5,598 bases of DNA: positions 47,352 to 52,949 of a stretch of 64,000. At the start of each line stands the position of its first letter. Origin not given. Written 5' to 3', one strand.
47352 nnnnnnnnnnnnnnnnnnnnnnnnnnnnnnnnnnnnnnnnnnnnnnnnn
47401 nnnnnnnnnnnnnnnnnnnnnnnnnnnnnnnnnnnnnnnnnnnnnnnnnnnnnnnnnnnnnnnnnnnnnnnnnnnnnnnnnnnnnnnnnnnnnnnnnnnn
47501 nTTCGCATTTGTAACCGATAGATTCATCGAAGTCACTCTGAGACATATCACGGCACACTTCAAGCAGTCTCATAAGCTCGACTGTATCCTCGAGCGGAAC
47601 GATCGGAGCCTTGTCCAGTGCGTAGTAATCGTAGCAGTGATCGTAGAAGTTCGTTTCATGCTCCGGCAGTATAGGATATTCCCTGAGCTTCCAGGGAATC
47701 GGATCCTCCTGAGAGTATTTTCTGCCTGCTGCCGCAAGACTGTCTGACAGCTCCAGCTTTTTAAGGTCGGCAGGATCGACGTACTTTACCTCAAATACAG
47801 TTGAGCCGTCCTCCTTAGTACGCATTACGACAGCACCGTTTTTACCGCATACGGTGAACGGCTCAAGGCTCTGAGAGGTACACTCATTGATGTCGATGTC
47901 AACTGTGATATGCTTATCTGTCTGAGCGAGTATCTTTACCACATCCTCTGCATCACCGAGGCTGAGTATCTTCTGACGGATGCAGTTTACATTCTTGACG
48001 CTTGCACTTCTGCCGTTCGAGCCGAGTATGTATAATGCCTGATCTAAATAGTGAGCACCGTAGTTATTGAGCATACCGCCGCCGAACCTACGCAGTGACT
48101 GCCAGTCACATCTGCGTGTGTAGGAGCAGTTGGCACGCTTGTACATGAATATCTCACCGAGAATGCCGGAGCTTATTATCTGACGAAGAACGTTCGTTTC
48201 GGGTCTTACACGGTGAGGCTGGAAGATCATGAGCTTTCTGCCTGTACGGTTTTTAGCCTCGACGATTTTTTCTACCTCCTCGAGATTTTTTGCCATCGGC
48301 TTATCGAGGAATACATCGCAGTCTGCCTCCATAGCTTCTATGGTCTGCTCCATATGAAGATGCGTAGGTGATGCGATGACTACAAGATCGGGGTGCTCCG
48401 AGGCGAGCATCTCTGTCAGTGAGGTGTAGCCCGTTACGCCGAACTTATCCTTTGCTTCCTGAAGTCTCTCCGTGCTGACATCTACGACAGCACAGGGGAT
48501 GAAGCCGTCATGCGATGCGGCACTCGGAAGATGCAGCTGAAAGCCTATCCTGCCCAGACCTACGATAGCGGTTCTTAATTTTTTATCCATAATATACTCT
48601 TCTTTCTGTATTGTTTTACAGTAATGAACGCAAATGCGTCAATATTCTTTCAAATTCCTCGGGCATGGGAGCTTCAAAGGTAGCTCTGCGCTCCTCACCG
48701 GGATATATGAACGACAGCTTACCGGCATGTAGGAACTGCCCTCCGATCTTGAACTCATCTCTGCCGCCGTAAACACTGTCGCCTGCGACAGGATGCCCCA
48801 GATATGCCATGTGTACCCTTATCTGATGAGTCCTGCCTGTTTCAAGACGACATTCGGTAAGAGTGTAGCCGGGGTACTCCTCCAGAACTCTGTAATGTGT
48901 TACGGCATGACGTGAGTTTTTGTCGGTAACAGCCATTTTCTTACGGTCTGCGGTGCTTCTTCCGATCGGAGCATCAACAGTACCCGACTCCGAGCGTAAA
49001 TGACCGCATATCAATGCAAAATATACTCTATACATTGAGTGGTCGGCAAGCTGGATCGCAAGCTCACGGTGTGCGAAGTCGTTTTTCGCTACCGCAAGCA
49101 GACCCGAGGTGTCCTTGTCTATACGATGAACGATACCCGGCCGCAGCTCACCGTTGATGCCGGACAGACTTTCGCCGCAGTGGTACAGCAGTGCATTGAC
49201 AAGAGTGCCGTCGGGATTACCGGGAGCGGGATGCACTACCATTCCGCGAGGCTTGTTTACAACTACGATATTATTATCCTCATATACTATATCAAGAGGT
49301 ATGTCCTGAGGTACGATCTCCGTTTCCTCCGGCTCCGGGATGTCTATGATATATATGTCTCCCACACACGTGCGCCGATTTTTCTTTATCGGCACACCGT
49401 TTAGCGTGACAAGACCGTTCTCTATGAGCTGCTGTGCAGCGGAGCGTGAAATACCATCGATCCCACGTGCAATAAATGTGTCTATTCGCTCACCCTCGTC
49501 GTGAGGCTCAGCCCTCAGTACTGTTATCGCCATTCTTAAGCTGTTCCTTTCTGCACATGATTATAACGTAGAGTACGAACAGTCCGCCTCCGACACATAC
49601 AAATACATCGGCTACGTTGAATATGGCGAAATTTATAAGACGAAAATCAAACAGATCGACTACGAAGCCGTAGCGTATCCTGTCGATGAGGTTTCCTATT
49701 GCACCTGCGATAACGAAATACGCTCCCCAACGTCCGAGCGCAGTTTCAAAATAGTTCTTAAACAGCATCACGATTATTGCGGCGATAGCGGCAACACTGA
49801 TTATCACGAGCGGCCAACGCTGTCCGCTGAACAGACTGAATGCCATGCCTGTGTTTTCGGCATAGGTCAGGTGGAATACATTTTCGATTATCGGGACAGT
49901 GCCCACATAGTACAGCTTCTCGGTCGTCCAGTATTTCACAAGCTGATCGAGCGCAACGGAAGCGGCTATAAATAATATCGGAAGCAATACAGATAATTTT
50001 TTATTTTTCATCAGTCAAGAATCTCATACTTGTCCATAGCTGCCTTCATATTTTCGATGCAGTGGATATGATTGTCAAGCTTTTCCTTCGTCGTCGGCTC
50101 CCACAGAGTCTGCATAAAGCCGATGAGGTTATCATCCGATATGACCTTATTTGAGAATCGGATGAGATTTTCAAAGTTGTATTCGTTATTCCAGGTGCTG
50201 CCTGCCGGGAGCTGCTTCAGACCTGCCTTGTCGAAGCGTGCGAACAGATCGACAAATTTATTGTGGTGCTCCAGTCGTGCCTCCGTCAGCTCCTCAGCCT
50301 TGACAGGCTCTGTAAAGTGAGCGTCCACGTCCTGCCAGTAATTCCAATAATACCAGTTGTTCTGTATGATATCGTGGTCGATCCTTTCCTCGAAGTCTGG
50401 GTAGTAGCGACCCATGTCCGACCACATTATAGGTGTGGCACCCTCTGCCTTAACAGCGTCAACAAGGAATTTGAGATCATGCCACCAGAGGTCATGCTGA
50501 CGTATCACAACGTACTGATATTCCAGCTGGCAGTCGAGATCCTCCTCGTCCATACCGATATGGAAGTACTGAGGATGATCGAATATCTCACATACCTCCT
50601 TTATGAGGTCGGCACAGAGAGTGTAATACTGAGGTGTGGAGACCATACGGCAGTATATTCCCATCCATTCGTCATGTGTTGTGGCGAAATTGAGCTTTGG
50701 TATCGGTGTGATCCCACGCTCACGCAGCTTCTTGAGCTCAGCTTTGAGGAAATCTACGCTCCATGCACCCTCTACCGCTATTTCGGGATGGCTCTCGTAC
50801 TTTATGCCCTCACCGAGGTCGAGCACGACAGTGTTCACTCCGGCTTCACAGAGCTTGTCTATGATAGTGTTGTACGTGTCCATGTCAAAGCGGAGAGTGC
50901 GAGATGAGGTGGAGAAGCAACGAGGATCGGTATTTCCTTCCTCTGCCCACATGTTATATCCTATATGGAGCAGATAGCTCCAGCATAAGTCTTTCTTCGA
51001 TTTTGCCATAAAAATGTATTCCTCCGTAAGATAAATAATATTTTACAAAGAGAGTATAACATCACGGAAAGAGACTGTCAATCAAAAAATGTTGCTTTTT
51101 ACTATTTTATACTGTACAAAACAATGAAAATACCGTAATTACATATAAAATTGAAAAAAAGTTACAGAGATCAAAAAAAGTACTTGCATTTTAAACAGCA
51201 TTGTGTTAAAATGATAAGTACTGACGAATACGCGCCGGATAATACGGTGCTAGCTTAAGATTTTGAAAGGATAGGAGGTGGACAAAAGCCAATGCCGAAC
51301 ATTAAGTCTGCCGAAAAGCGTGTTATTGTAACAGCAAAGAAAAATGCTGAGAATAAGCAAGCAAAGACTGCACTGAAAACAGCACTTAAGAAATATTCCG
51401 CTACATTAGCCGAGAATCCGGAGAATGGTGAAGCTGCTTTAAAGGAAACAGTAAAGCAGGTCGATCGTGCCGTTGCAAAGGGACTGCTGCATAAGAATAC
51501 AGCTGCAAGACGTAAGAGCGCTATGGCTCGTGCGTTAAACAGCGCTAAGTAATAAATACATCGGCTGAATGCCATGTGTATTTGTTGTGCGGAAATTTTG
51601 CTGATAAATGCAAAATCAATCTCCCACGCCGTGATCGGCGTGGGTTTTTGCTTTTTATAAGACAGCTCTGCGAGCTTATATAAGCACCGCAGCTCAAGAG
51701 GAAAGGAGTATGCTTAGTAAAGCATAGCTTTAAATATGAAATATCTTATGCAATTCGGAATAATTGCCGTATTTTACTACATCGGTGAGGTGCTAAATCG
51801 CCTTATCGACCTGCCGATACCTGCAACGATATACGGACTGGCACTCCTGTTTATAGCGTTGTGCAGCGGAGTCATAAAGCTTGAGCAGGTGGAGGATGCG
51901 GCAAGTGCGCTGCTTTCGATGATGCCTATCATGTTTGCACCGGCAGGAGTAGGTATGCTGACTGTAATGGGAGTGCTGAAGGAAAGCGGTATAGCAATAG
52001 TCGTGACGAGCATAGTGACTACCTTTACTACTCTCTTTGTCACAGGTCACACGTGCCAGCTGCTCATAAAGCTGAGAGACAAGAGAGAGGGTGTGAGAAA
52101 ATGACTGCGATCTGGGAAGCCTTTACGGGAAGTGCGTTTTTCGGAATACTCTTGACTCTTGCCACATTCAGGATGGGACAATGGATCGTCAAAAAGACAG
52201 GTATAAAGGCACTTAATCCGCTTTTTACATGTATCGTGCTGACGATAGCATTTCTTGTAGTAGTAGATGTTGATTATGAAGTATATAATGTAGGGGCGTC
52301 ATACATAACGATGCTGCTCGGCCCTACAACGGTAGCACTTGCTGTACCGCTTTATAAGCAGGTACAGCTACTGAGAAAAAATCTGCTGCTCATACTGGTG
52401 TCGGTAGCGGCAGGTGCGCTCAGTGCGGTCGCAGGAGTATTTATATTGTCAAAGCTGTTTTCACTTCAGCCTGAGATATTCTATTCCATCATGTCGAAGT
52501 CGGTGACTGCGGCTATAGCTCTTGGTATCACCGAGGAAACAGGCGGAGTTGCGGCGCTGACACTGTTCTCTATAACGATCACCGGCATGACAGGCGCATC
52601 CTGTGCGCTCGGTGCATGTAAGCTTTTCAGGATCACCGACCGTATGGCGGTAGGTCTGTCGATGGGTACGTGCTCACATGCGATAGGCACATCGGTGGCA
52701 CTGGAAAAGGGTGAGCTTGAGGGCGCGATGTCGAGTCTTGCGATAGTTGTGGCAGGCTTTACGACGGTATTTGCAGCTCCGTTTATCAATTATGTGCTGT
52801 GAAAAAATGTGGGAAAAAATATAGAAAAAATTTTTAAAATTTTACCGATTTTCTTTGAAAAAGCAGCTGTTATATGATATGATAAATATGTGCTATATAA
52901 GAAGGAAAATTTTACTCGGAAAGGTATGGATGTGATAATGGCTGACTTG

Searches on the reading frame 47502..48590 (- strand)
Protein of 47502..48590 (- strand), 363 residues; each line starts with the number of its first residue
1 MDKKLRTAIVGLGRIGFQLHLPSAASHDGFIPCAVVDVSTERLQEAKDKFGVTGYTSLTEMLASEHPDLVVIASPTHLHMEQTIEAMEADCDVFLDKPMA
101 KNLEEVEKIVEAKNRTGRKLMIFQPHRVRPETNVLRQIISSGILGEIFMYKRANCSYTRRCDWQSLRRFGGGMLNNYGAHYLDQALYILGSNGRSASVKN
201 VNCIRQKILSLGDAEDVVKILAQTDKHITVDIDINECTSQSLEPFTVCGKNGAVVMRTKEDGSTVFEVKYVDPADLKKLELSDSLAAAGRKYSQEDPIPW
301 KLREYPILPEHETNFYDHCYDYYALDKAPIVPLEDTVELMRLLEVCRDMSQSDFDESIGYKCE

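Call 77: search_protein_families(library=pfam, proteins=[window:47502-48590:-], max_evalue=0.00001)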
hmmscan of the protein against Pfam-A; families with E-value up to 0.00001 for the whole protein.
window:47502-48590:- (363 aa): 3 families
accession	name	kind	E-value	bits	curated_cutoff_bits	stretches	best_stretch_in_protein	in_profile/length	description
PF01408.29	GFO_IDH_MocA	-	3.5e-27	95.9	24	1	5-122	1-118/120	Oxidoreductase family, NAD-binding Rossmann fold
PF22725.1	GFO_IDH_MocA_C3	-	1.1e-11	45.3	27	1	135-254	4-123/124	GFO/IDH/MocA C-terminal domain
PF02894.22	GFO_IDH_MocA_C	-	1.3e-11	45.2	22.9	1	137-349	2-209/218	Oxidoreductase family, C-terminal alpha/beta domain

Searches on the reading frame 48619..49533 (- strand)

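Call 93: search_protein_families(library=pfam, proteins=[window:48619-49533:-], max_evalue=0.0001)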
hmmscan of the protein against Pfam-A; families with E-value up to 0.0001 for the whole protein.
window:48619-49533:- (305 aa): 2 families
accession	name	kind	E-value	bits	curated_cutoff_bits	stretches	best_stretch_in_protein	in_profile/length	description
PF00849.27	PseudoU_synth_2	-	5.8e-33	114.7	26.8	1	88-243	1-151/152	RNA pseudouridylate synthase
PF01479.30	S4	-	1.4e-07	31.6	22.8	1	16-59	2-46/48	S4 domain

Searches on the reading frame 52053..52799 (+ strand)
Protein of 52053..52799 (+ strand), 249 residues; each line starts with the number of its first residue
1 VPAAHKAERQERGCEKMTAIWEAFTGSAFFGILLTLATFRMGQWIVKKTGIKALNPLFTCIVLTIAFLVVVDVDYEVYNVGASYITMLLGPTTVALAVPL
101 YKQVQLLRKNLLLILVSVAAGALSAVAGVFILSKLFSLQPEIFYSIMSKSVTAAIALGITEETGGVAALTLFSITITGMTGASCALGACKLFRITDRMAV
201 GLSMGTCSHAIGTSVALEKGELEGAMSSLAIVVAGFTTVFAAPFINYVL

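Call 93: search_protein_families(library=pfam, proteins=[window:52053-52799:+], max_evalue=0.0001)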
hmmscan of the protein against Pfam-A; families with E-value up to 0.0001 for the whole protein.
window:52053-52799:+ (249 aa): 1 family
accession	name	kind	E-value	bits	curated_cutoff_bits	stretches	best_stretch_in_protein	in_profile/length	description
PF04172.21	LrgB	-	4.3e-68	229.3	25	1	35-245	1-211/214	LrgB-like family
